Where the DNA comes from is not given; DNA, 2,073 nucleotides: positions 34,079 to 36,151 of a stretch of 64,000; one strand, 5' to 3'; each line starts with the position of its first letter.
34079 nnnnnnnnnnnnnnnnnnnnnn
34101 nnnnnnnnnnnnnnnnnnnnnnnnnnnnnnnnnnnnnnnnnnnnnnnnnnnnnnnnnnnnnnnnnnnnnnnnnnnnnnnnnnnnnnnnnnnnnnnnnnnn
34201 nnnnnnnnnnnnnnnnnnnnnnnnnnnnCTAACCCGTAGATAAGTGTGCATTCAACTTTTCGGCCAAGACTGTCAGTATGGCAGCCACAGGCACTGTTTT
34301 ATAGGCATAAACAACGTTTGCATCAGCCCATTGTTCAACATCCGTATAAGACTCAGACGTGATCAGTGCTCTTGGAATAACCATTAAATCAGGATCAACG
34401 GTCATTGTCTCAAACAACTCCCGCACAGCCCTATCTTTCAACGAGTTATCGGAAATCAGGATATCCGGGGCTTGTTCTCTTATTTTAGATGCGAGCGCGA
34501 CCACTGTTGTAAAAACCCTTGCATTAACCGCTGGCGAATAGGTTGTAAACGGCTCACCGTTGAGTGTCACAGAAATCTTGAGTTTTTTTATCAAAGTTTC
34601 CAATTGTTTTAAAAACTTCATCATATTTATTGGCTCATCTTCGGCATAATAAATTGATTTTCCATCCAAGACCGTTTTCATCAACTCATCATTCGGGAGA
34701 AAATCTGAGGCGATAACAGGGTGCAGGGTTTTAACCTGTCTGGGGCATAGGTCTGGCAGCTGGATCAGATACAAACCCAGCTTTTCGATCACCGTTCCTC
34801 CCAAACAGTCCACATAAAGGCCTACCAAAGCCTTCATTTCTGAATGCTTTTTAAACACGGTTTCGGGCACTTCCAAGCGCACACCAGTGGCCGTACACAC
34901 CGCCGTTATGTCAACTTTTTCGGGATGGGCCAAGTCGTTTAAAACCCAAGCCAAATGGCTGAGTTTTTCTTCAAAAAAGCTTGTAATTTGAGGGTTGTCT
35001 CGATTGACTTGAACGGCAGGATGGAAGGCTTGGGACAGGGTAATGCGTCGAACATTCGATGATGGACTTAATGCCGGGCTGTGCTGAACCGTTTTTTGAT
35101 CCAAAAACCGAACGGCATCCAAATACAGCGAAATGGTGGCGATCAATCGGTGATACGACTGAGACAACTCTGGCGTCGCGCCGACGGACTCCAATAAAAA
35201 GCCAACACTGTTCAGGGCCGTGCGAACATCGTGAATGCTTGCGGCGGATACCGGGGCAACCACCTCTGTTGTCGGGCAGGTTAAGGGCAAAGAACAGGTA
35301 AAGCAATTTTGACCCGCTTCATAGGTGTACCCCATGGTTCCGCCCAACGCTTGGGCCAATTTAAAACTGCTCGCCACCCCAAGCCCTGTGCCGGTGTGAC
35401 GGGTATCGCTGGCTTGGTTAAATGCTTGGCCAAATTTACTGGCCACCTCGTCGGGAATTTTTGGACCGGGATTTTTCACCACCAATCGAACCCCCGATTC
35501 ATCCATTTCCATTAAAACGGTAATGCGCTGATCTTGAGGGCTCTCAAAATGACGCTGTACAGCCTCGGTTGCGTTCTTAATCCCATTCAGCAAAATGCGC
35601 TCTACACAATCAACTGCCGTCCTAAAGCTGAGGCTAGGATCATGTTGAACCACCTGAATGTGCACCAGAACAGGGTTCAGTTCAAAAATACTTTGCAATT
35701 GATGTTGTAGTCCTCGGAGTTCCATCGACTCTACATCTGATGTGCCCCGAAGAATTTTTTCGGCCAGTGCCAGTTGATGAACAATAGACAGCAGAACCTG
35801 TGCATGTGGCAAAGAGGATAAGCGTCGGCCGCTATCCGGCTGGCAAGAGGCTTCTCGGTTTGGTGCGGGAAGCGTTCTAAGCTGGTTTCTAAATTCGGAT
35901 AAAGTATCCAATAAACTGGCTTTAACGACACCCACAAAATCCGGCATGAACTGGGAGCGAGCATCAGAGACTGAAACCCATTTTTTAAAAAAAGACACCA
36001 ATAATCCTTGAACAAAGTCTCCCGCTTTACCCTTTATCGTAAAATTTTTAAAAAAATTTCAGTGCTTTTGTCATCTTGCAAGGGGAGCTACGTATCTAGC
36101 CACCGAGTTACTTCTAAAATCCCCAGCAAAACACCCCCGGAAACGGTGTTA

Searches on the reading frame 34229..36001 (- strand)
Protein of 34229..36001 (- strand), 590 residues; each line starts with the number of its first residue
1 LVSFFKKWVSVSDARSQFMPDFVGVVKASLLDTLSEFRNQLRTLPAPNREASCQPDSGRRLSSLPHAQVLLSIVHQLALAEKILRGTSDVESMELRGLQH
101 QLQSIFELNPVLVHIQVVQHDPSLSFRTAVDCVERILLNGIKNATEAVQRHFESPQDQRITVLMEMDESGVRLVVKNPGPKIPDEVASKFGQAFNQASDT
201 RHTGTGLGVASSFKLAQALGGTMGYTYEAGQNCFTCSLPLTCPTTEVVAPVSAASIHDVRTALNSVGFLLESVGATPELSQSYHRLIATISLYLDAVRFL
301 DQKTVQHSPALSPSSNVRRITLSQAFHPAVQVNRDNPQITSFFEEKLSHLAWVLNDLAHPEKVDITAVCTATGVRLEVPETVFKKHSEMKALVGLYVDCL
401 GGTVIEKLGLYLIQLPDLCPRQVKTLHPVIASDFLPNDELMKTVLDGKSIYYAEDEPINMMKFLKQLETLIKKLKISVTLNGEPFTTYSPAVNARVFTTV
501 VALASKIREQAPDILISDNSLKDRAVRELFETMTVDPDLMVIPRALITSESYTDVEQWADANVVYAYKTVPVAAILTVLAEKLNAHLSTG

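Call 3: search_protein_families(library=pfam, proteins=[window:34229-36001:-], max_evalue=10)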
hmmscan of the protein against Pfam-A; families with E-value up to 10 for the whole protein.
window:34229-36001:- (590 aa): 4 families
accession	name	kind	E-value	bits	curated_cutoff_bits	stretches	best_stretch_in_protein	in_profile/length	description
PF02518.31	HATPase_c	-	4.6e-12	46.8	26.4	1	133-241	6-110/111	Histidine kinase-, DNA gyrase B-, and HSP90-like ATPase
PF25101.1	Spectrin_7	-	0.1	13.4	27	1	116-154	58-95/99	Animal spectrin repeats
PF13581.12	HATPase_c_2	-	0.1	13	27.4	1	146-211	42-106/127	Histidine kinase-like ATPase domain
PF01434.24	Peptidase_M41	-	0.13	12.5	29.9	1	338-408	9-78/191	Peptidase family M41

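Call 4: search_protein_families(library=ncbifam, proteins=[window:34229-36001:-], max_evalue=10)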
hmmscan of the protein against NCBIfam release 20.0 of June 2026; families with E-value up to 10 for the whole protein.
window:34229-36001:- (590 aa): 44 families (the best 25 are shown)
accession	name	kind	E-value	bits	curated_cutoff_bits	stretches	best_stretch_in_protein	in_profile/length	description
TIGR02956.1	TMAO_torS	equivalog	3.9e-09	35.2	676.5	1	133-243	580-685/967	TMAO reductase system sensor histidine kinase/response regulator TorS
NF047466.1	hybrid_RR_LvrB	exception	6.3e-09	35.5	500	1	98-235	231-371/377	hybrid histidine kinase/response regulator LvrB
NF033091.0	HK_VanS_ACDEFG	equivalog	6e-08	32.1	400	1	93-239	149-293/293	vancomycin resistance histidine kinase VanS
NF008543.0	PRK11466.1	equivalog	8.9e-08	30.4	982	1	158-258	580-681/914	TMAO reductase system sensor histidine kinase/response regulator TorS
NF047465.1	hybrid_HK_LvrA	exception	9e-08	30.6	1200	1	94-261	277-442/819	hybrid histidine kinase/response regulator LvrA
NF011874.0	PRK15347.1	equivalog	7e-07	27.7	852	1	157-247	531-617/921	two component system sensor kinase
NF008468.0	PRK11360.1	equivalog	2.2e-06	26.3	646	1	130-241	504-609/616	two-component system sensor histidine kinase AtoS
NF008025.0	PRK10755.1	equivalog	3.7e-06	25.9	314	1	141-217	258-331/362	two-component system sensor histidine kinase PmrB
NF008312.0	PRK11100.1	equivalog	5.6e-06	25.5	356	1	87-223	323-456/477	two-component system sensor histidine kinase CreC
NF007688.0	PRK10364.1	equivalog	8.1e-06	24.8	479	1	129-241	348-452/460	two-component system sensor histidine kinase ZraS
NF041832.1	near_NosP_CTERM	subfamily_domain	1.2e-05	24.6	400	1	89-247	77-232/370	NahK/ErcS family hybrid sensor histidine kinase/response regulator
NF047497.1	HK_LIC_12097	equivalog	1.6e-05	23.8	500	1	98-240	228-366/367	LIC_12097 family sensor histidine kinase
TIGR01386.1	cztS_silS_copS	subfamily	1.9e-05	23.9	292.55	1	132-239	353-457/457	heavy metal sensor histidine kinase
NF052574.1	HisKinEspCMyxo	equivalog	2.1e-05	22.9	1200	1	135-258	533-654/785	serine histidine kinase EspC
NF012163.2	BaeS_SmeS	equivalog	2.9e-05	23.2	500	1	131-224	351-441/457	sensor histidine kinase efflux regulator BaeS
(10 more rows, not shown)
